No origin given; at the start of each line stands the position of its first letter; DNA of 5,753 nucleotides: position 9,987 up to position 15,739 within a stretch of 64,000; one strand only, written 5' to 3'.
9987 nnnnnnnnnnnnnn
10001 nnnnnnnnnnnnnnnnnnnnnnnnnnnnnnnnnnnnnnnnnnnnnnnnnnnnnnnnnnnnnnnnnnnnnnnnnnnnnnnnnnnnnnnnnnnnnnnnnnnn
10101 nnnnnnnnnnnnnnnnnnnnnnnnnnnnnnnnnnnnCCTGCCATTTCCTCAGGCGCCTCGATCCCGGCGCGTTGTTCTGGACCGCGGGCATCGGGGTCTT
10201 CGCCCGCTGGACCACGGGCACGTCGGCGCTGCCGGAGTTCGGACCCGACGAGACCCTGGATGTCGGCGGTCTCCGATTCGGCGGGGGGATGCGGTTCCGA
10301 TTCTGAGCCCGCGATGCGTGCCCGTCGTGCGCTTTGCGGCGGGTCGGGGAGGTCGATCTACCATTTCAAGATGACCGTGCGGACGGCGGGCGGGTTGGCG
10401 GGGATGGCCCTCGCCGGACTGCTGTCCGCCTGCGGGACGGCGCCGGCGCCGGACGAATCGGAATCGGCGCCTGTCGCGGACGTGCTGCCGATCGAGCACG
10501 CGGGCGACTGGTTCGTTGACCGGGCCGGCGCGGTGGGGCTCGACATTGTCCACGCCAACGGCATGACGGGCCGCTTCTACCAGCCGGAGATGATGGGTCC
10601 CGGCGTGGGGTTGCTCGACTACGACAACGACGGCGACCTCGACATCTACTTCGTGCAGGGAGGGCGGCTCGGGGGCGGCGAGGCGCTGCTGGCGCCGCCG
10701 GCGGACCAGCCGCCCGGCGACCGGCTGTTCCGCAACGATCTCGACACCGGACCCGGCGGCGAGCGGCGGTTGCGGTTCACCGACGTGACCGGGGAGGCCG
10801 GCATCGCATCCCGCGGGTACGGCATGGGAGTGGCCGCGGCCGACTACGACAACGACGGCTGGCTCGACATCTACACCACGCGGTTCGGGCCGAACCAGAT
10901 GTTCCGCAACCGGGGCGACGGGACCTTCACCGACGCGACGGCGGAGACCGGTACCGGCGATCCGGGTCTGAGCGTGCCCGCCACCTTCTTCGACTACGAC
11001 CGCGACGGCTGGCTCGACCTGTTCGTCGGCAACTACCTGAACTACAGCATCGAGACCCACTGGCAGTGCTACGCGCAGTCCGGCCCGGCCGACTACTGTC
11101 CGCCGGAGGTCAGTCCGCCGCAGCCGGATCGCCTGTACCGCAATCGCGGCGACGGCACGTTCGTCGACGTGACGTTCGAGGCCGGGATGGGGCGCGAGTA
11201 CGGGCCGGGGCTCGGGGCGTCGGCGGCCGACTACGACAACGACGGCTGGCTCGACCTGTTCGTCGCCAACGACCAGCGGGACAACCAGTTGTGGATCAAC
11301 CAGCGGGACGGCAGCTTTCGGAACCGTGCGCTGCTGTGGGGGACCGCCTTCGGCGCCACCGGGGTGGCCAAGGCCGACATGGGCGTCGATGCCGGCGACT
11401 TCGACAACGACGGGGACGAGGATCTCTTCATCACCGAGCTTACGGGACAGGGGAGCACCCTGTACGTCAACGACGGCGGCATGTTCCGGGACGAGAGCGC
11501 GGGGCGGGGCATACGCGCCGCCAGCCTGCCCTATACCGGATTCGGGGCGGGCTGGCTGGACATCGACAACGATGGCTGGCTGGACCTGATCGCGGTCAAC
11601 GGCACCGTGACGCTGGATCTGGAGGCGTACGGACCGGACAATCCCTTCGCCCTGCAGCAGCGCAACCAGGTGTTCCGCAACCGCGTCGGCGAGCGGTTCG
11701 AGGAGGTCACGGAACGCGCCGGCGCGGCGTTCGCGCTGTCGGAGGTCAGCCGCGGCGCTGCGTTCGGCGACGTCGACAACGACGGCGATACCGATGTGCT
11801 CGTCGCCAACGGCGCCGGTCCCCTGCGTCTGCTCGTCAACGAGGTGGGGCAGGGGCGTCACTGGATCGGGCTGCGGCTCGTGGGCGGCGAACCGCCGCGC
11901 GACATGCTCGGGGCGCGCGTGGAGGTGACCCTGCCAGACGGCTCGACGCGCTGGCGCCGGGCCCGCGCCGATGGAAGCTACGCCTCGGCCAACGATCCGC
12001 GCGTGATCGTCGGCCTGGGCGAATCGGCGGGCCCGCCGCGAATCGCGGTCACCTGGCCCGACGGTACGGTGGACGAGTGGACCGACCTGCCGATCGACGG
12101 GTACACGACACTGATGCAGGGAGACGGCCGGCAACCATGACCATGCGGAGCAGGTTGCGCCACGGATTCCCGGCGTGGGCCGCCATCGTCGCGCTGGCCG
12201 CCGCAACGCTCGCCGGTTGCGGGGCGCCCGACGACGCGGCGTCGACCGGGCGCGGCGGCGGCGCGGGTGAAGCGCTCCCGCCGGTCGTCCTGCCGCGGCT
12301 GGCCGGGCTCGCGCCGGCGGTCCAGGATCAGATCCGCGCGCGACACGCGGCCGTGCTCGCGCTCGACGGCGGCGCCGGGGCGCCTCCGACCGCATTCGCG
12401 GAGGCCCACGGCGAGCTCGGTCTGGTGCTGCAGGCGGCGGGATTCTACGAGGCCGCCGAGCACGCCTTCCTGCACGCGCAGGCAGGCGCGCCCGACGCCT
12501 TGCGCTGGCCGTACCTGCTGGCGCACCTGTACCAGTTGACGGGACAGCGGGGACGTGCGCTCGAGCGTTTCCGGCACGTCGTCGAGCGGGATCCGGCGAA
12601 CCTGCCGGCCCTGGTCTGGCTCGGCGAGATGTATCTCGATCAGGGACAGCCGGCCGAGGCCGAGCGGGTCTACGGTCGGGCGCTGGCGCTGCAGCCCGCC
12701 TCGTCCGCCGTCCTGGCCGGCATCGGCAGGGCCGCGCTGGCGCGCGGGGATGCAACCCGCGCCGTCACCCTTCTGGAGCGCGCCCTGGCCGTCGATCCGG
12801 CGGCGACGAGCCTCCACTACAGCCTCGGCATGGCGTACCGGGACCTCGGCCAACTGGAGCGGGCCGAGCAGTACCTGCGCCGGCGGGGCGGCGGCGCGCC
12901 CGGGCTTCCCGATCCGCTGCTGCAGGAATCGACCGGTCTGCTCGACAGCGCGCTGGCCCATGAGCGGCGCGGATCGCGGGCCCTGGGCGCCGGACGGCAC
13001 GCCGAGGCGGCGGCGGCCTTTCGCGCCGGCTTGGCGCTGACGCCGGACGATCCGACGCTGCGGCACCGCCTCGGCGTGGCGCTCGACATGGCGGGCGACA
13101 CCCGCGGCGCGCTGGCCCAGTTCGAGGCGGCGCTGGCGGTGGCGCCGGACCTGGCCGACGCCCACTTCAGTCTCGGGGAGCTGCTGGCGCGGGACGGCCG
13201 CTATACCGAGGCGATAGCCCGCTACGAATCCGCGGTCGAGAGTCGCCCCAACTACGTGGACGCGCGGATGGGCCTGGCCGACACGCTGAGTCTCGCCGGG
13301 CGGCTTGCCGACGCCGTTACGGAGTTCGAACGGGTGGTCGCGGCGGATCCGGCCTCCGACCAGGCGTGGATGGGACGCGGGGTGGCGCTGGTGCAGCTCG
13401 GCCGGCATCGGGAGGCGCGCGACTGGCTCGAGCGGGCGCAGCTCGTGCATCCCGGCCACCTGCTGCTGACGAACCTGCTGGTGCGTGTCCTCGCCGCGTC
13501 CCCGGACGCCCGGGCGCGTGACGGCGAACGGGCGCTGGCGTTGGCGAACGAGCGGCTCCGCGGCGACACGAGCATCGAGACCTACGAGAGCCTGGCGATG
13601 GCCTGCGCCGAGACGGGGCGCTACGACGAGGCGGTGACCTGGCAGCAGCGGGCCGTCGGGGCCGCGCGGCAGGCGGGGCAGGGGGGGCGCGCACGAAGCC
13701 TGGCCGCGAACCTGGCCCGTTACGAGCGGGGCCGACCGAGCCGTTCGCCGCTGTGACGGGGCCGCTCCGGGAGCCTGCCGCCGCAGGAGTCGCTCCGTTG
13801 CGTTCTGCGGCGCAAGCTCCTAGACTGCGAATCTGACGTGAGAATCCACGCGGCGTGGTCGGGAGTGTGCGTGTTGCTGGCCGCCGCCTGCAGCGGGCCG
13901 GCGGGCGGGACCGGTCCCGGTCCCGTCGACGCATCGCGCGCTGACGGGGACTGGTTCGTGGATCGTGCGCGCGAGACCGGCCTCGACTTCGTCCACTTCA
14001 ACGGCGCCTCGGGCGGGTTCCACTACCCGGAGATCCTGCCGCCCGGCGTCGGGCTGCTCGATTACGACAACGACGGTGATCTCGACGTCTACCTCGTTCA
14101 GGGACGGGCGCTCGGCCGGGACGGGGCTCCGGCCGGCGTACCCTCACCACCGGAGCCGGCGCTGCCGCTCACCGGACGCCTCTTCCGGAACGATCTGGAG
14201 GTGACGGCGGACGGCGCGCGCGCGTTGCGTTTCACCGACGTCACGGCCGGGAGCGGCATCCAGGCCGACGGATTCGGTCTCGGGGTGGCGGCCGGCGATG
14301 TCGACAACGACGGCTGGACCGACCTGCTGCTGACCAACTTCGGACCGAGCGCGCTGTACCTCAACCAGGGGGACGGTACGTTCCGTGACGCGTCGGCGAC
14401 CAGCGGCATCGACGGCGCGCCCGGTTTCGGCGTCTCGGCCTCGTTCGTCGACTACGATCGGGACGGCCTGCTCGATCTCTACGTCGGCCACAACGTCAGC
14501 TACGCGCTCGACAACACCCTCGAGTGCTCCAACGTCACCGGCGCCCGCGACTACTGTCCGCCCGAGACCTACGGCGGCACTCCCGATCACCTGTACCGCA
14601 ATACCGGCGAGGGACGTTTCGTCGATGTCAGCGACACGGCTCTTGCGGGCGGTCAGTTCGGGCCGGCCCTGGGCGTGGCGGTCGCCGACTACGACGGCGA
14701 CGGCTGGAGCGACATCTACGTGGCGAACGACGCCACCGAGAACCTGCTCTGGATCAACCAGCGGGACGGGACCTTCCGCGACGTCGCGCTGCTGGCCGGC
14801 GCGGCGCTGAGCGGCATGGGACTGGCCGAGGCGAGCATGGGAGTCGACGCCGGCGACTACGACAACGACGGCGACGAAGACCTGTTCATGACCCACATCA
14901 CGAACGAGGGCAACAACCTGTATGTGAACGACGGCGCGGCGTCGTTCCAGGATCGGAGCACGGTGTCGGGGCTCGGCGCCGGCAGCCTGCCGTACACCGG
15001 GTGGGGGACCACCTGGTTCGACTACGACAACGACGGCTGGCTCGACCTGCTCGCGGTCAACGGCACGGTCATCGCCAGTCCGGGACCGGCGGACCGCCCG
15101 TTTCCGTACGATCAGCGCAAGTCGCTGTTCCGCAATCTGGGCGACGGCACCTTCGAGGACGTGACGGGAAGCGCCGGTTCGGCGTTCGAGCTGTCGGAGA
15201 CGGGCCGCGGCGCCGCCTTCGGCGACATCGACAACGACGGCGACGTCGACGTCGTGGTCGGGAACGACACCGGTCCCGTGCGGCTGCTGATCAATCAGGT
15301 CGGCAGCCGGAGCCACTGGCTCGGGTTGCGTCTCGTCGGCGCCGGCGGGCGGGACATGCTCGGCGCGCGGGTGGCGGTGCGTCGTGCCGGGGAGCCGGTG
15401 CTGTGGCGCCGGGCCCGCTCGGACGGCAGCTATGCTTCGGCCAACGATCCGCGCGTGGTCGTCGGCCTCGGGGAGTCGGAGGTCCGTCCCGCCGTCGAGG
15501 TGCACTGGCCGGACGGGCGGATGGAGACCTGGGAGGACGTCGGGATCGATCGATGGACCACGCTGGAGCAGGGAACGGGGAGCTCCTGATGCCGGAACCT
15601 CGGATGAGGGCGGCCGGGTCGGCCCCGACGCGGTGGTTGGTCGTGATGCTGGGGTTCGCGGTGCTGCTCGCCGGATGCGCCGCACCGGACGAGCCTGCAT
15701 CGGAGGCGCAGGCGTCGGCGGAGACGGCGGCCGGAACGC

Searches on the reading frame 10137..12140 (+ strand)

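Call 68: search_protein_families(library=pfam, proteins=[window:10137-12140:+], max_evalue=0.00001)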
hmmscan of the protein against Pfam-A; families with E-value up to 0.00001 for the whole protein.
window:10137-12140:+ (667 aa): 3 families
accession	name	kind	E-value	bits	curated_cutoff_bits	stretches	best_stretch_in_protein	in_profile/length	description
PF13517.12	FG-GAP_3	-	4.5e-46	155.7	26.9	6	236-297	1-61/61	FG-GAP-like repeat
PF01839.29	FG-GAP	-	1.9e-17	63.2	22.1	0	541-573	5-32/37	FG-GAP repeat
PF07593.17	UnbV_ASPIC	-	2.2e-15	56.7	23.4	1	591-656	2-66/68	ASPIC and UnbV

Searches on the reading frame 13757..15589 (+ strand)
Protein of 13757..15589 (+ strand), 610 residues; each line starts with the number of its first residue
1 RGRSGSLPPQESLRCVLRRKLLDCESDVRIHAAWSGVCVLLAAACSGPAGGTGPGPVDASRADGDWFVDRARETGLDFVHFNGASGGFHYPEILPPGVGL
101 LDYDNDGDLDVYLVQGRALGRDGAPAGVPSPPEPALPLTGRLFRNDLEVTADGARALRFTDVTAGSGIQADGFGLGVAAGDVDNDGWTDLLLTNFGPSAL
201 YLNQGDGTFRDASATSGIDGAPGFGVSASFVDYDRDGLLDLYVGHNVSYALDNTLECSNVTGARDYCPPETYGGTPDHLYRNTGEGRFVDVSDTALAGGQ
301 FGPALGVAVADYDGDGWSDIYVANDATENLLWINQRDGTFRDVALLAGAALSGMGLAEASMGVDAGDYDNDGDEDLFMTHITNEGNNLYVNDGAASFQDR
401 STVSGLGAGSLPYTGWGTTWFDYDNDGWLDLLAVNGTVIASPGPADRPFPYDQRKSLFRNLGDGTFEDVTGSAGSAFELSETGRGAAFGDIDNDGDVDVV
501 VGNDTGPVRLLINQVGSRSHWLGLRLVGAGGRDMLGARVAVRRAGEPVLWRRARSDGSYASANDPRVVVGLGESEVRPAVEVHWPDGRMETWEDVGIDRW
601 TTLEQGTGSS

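Call 68: search_protein_families(library=pfam, proteins=[window:13757-15589:+], max_evalue=0.00001)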
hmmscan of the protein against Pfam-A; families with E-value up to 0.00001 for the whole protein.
window:13757-15589:+ (610 aa): 3 families
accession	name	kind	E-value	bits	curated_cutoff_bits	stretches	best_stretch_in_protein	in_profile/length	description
PF13517.12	FG-GAP_3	-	5.2e-47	158.7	26.9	5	181-243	1-61/61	FG-GAP-like repeat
PF01839.29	FG-GAP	-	5.6e-16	58.5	22.1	0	173-194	1-22/37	FG-GAP repeat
PF07593.17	UnbV_ASPIC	-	5.7e-14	52.2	23.4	1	535-599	2-65/68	ASPIC and UnbV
